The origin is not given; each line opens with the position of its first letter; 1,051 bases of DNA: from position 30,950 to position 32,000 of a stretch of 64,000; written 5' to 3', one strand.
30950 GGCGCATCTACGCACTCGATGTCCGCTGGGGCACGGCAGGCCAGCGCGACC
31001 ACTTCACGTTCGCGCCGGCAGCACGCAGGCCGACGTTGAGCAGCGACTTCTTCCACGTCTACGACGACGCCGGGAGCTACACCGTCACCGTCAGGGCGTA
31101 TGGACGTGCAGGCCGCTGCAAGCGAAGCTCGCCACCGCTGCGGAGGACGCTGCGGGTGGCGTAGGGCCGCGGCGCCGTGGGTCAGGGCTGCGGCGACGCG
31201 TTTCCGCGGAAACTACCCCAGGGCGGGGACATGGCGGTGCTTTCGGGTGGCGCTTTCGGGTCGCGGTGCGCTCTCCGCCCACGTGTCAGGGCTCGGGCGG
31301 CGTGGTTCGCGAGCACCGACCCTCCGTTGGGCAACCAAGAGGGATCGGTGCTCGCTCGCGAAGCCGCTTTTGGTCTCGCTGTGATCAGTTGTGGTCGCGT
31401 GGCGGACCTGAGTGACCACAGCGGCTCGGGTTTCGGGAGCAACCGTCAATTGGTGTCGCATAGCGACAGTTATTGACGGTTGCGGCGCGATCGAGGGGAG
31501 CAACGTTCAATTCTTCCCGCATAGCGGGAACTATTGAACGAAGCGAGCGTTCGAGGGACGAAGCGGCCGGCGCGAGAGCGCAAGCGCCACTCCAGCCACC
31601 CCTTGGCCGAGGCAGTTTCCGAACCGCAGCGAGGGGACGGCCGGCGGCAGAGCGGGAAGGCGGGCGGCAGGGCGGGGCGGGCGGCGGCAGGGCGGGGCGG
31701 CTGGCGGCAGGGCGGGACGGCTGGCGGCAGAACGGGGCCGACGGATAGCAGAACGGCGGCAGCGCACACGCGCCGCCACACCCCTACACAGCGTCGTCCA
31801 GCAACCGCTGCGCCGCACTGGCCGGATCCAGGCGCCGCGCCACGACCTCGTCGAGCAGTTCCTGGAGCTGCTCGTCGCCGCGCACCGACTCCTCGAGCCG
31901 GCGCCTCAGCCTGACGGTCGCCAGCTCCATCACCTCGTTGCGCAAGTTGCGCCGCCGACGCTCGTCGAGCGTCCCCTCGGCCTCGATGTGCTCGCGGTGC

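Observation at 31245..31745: Copy A of a ~0.5 kb composite, hairpin-rich intergenic element that recurs three times in 64 kb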

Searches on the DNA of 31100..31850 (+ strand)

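Call 8: search_rna_families(source=window, start=31100, end=31850, threshold=evalue, max_evalue=10)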
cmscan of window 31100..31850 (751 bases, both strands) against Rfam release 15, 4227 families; matches with E-value up to 10: 3.
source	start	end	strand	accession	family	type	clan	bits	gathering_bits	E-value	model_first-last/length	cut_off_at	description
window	31364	31399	-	RF02476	GlsR7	Gene; snRNA; snoRNA; CD-box;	-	15.5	75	1.6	1-59/59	no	Small nucleolar RNA GlsR7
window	31454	31466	+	RF02939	COG2908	Cis-reg;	-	12.9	58.7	4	28-40/45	no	COG2908 RNA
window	31105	31165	-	RF02136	HTT-AS1_3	Gene; lncRNA;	-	12.7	70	9.7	1-60/60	no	HTT antisense RNA 1 conserved region 3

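Call 52: search_dna_similar(query=window:31165-31783:+, collection=plasmids, mode=distant, max_evalue=0.001)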
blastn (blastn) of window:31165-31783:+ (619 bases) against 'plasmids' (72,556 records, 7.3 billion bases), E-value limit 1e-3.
No match.

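Call 85: build_rna_model(alignment_id=A6, structure=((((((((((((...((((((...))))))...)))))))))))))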
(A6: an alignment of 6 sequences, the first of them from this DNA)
Model R1 built from alignment A6 (6 sequences, 45 columns); structure: as given.
model positions 45; base pairs 18; branch points 0; effective number of sequences 6; information 0.932 bits per position. Calibrated on 0.2 Mb of random sequence (short: E-values are rough).
structure used (alignment columns):
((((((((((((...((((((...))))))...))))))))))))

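Call 86: search_with_rna_model(model_id=R1, source=window, filters=off, max_evalue=10)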
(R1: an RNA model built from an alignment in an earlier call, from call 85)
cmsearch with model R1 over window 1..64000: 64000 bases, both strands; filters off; matches with E-value up to 10: 79.
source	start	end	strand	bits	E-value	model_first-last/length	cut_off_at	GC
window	11624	11668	+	56.9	1.2e-11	1-45/45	no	0.58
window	31439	31483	+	53.6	8e-11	1-45/45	no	0.51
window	31500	31544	+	50.9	3.8e-10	1-45/45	no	0.49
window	11624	11668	-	37.2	1.1e-06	1-45/45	no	0.58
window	31439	31483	-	32.5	1.5e-05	1-45/45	no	0.51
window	52710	52754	-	31.3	3.2e-05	1-45/45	no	0.56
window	31500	31544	-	26.7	0.00043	1-45/45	no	0.49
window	52710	52754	+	23.3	0.0032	1-45/45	no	0.56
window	52609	52653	+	21.3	0.01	1-45/45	no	0.49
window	31378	31422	-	21.2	0.011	1-45/45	no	0.62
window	52609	52653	-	19.1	0.035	1-45/45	no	0.49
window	49057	49084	+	16.6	0.15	1-45/45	no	0.75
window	49057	49084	-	16.5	0.16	1-45/45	no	0.75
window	31378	31422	+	16.4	0.16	1-45/45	no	0.62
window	33434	33482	-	14.4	0.54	1-45/45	no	0.76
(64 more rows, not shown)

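Call 87: search_with_rna_model(model_id=R1, sources=[L054, L055, L057, L059, L060, L061, L062, L063, L064, L065, L066, L067, L068, L069, L070, L071, L072, L073, L074, L075, L076, L077, L078, L079, L080, L081, L082, L083, L084, L085, L086, L087, L088, L089, L090, L091, L092, L093, L094, L095, L096, L097, L098, L099, L100, L101, L102, L103, L104, L105, L106, L107, L108, L109, L110, L111, L112, L113, L114, L115, L116, L117, L118, L119, L120, L121, L122, L123, L124, L125, L126, L127, L128, L129, L130, L131, L132, L133, L134, L135, L136, L137, L138, L139, L140, L141, L142, L143, L145, L146], max_evalue=1)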
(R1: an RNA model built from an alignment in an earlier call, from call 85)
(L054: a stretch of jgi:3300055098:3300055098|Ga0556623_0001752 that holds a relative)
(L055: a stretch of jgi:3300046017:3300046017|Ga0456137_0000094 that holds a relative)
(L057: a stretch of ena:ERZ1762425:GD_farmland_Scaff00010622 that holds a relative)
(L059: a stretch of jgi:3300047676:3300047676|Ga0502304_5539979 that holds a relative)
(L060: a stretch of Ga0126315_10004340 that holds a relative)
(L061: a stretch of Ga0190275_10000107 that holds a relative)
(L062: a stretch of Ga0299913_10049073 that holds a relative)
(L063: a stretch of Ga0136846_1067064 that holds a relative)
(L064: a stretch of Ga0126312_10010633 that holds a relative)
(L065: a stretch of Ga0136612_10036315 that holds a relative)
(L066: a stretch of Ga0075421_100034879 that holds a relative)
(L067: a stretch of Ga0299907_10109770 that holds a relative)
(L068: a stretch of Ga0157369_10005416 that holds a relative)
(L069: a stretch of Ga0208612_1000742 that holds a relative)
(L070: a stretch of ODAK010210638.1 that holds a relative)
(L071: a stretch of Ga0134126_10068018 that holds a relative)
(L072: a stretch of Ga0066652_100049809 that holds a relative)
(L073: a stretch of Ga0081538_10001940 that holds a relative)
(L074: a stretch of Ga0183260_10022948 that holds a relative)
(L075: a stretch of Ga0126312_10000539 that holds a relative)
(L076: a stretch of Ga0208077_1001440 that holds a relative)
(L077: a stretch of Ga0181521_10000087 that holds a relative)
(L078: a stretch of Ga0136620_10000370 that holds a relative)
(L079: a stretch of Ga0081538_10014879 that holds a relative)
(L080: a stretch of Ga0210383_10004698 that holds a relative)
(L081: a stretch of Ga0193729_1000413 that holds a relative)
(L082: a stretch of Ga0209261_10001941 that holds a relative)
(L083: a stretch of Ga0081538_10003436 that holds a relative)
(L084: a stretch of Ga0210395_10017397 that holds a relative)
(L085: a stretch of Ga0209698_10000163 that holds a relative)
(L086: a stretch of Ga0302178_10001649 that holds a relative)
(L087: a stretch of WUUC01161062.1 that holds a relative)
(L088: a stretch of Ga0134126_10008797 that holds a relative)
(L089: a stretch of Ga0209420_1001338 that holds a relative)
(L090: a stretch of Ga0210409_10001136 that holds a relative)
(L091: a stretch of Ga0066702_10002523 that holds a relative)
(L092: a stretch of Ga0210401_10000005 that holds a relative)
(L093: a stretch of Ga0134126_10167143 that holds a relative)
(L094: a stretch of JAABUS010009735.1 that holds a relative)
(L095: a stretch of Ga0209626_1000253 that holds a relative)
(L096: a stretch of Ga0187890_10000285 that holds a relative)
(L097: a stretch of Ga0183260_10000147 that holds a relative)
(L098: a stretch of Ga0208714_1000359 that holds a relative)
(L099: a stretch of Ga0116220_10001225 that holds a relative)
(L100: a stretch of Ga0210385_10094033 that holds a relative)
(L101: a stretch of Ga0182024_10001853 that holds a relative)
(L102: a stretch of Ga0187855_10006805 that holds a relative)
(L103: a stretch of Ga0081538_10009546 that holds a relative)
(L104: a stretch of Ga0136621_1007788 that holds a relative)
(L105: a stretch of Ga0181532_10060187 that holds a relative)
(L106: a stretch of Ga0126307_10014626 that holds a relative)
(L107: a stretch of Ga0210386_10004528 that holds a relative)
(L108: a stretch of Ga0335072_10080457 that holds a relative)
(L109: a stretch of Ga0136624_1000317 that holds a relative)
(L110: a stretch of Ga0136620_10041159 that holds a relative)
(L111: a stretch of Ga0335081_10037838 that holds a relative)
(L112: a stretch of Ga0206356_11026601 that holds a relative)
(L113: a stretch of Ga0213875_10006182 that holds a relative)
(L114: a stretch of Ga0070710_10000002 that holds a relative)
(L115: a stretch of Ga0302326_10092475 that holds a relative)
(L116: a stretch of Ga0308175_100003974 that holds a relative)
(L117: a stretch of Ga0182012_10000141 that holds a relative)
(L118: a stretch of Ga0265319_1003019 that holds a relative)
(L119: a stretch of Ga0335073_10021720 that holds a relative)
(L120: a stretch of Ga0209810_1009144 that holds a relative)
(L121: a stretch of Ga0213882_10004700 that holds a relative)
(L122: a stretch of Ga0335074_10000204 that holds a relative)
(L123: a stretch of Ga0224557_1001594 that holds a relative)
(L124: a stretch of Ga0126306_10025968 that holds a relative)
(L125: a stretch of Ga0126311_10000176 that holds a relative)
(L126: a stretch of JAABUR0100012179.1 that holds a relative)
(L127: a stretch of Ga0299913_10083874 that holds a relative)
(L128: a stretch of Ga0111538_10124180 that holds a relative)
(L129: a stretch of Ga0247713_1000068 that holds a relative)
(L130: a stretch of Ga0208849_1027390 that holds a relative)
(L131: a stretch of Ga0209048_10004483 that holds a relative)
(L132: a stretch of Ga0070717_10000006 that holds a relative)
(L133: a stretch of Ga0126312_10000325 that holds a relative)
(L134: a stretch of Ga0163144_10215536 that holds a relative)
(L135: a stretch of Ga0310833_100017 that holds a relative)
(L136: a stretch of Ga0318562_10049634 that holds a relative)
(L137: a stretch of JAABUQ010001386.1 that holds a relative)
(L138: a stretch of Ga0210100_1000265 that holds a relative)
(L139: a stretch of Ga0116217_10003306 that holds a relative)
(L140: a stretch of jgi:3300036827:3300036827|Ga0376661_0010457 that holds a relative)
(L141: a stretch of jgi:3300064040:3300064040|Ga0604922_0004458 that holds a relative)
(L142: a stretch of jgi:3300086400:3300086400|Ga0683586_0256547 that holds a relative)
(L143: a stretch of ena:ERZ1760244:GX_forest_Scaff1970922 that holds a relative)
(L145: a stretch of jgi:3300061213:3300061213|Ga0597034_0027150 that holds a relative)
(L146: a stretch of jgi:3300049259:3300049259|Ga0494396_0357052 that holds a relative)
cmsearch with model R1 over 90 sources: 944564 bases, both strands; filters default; matches with E-value up to 1: 7.
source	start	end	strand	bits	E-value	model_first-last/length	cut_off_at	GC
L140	7308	7352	+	55.4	4.1e-10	1-45/45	no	0.62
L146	478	522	+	53.4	1.3e-09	1-45/45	no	0.56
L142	826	870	+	53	1.7e-09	1-45/45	no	0.58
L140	7308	7352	-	35.3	4.5e-05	1-45/45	no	0.62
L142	826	870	-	33.8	0.00011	1-45/45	no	0.58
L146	478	522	-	33.8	0.00011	1-45/45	no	0.56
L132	4412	4456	+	20.5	0.24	1-45/45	no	0.82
